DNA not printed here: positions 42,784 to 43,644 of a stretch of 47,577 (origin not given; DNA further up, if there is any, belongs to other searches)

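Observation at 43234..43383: REC-GGDEF protein with Ser at the guanine-specificity position, a GGDDF motif and no I-site: candidate Hypr-type (cGAMP or other non-c-di-GMP) cyclase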

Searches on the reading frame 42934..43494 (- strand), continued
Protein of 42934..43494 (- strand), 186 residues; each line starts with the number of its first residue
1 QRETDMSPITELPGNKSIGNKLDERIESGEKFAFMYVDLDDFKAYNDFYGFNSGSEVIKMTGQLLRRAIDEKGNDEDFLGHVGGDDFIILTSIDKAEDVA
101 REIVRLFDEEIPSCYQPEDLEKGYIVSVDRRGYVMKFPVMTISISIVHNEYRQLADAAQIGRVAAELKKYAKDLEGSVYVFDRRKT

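Call 65: search_protein_families(library=pfam, proteins=[P0121, P0122, P0127, P0147, P0148, P0258, P0125, P0129, P0138], max_evalue=0.0001)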
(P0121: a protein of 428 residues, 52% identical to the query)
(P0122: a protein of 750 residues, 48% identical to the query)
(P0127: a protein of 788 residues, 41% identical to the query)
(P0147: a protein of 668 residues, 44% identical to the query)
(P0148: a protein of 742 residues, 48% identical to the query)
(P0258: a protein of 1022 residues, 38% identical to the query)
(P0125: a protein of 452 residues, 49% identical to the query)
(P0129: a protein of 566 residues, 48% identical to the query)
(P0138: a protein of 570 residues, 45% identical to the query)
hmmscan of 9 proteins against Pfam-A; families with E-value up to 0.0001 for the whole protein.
P0121 (428 aa): 2 families
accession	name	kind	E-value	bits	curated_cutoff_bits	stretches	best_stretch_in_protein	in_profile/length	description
PF00990.26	GGDEF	-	4.9e-15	56.1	23.8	1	250-346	5-107/161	Diguanylate cyclase, GGDEF domain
PF00672.30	HAMP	-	1.5e-12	48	25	1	188-238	1-51/53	HAMP domain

P0122 (750 aa): 3 families
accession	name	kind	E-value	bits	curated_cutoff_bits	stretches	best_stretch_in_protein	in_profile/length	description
PF00563.25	EAL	-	7.2e-52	176.5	31.3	1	166-396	3-236/236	EAL domain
PF00990.26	GGDEF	-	1.3e-17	64.4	23.8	1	565-647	5-87/161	Diguanylate cyclase, GGDEF domain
PF00571.33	CBS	-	2.5e-06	28.2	24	0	498-550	4-53/57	CBS domain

P0127 (788 aa): 3 families
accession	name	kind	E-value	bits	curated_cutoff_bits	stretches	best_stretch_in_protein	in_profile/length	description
PF00563.25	EAL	-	2.6e-51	174.7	31.3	1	194-425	2-236/236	EAL domain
PF00990.26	GGDEF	-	4.2e-23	82.3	23.8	2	596-689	5-98/161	Diguanylate cyclase, GGDEF domain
PF00571.33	CBS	-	6.5e-13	49.2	24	1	528-581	4-53/57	CBS domain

P0147 (668 aa): 6 families
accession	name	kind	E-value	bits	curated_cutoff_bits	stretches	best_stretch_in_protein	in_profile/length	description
PF00072.30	Response_reg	-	1.9e-62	208.7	30.2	2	6-117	1-110/111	Response regulator receiver domain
PF13487.12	HD_5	-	3.2e-42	144.6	27.2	1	491-652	6-170/170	HD domain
PF01966.28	HD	-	2e-21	76.9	22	1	501-621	3-116/116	HD domain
PF00990.26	GGDEF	-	1e-16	61.6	23.8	1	132-237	5-112/161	Diguanylate cyclase, GGDEF domain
PF23198.2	PDE8A_N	-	9.5e-12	45.5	29.6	1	4-88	11-96/147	PDE8A-like, N-terminal domain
PF20274.4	cREC_REC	-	2e-06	28.8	27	0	7-76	3-63/88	Cyclic-phosphate processing Receiver domain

P0148 (742 aa): 3 families
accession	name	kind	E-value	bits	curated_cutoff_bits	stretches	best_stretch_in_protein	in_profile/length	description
PF00563.25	EAL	-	1.6e-41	142.6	31.3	1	511-739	3-236/236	EAL domain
PF00072.30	Response_reg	-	3.5e-28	98.4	30.2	1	5-117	1-111/111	Response regulator receiver domain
PF00990.26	GGDEF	-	2.4e-16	60.3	23.8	1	131-230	5-106/161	Diguanylate cyclase, GGDEF domain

P0258 (1022 aa): 6 families
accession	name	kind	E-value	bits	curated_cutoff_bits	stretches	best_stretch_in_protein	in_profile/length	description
PF00563.25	EAL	-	2.8e-73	246.6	31.3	1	413-650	3-236/236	EAL domain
PF00990.26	GGDEF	-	1.4e-58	197.6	23.8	2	231-387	2-160/161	Diguanylate cyclase, GGDEF domain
PF00989.32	PAS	-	7.8e-08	32.8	22.6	1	106-198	2-94/113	PAS fold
PF00571.33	CBS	-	4.1e-06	27.5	24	1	769-826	1-55/57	CBS domain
PF08447.18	PAS_3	-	9.7e-06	26.2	25.6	1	128-205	2-79/89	PAS fold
PF08448.16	PAS_4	-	9.8e-06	26.2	23.1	0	112-221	2-110/110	PAS fold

P0125 (452 aa): 4 families
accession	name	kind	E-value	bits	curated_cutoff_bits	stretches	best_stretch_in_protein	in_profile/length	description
PF00072.30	Response_reg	-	1.5e-56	189.8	30.2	2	9-120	1-111/111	Response regulator receiver domain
PF00990.26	GGDEF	-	5.9e-13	49.3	23.8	1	144-237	19-111/161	Diguanylate cyclase, GGDEF domain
PF20274.4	cREC_REC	-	2.6e-05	25.2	27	0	10-86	3-73/88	Cyclic-phosphate processing Receiver domain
PF23198.2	PDE8A_N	-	2.8e-05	24.5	29.6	0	320-399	8-89/147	PDE8A-like, N-terminal domain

P0129 (566 aa): 2 families
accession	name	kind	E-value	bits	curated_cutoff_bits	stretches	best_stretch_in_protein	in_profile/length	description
PF00072.30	Response_reg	-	4.7e-42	143.1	30.2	2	262-374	1-111/111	Response regulator receiver domain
PF00990.26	GGDEF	-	5.6e-17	62.4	23.8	1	388-487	5-108/161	Diguanylate cyclase, GGDEF domain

P0138 (570 aa): 3 families
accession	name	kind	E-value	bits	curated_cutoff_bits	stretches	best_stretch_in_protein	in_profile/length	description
PF00072.30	Response_reg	-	5.4e-28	97.8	30.2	1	13-125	1-111/111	Response regulator receiver domain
PF00563.25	EAL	-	2.6e-16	60.2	31.3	1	342-568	3-236/236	EAL domain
PF00990.26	GGDEF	-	1.5e-14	54.5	23.8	1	146-223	12-89/161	Diguanylate cyclase, GGDEF domain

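Call 66: fold_search(model_id=the predicted structure, library=pdb)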
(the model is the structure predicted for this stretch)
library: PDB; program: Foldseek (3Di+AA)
matches with E <= 10: 1161; with E <= 0.001: 170
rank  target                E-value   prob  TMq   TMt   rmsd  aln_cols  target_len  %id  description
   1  7a7e_A                1.8e-10  1.00  0.69  0.72   6.3       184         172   19  Structure of a delta-N mutant - E232start - of PA1120 (TpbB or YfiN) from Pseudomonas aeruginosa (PAO1) comprising onl (released 2021-07-07)
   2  7a7e_B                2.1e-10  1.00  0.68  0.70   6.4       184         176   19  Structure of a delta-N mutant - E232start - of PA1120 (TpbB or YfiN) from Pseudomonas aeruginosa (PAO1) comprising onl (released 2021-07-07)
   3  4zvg_A                3.5e-10  1.00  0.67  0.73   6.1       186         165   19  Crystal structure of GGDEF domain of the E. coli DosC - form III (released 2015-11-11)
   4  9cmf_A                4.2e-10  1.00  0.65  0.16   5.7       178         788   16  Substrate bound DosP (released 2024-11-20)
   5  3icl_A                5.5e-10  1.00  0.69  0.76   5.8       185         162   22  X-Ray Structure of Protein (EAL/GGDEF domain protein) from M.capsulatus, Northeast Structural Genomics Consortium Targ (released 2009-08-04)
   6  4urq_U                5.5e-10  1.00  0.66  0.77   5.5       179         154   24  Crystal Structure of GGDEF domain (I site mutant) from T.maritima (released 2014-10-08)
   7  7e6g_A                6.6e-10  1.00  0.68  0.48   6.8       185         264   20  Crystal structure of diguanylate cyclase SiaD in complex with its activator SiaC from Pseudomonas aeruginosa (released 2021-09-22)
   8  7e6g_B                7.1e-10  1.00  0.71  0.50   6.0       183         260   20  Crystal structure of diguanylate cyclase SiaD in complex with its activator SiaC from Pseudomonas aeruginosa (released 2021-09-22)
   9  4zve                  8.6e-10  1.00  0.65  0.72   6.4       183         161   18  Crystal structure of GGDEF domain of the E. coli DosC - form I (apo-form) (released 2015-11-11)
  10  4zmm_A                1.0e-09  1.00  0.62  0.68   6.4       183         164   22  GGDEF domain of Dcsbis complexed with c-di-GMP (released 2016-05-04)
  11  4zvh_A                1.2e-09  1.00  0.60  0.66   6.8       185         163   17  Crystal structure of GGDEF domain of the E. coli DosC - form IV (released 2015-11-11)
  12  4urq_V                1.5e-09  1.00  0.66  0.77   5.5       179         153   24  Crystal Structure of GGDEF domain (I site mutant) from T.maritima (released 2014-10-08)
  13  2wb4_A                1.5e-09  1.00  0.67  0.29   6.4       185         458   17  activated diguanylate cyclase PleD in complex with c-di-GMP (released 2010-04-21)
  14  4urs_A                1.5e-09  1.00  0.61  0.67   6.3       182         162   22  Crystal Structure of GGDEF domain from T.maritima (released 2014-10-08)
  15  4zvf                  1.7e-09  1.00  0.69  0.76   6.2       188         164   19  Crystal structure of GGDEF domain of the E. coli DosC - form II (GTP-alpha-S-bound) (released 2015-11-11)
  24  6d9m                  4.0e-09  1.00  0.71  0.41   5.2       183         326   20  T4-Lysozyme fusion to Geobacter GGDEF (released 2019-04-10)
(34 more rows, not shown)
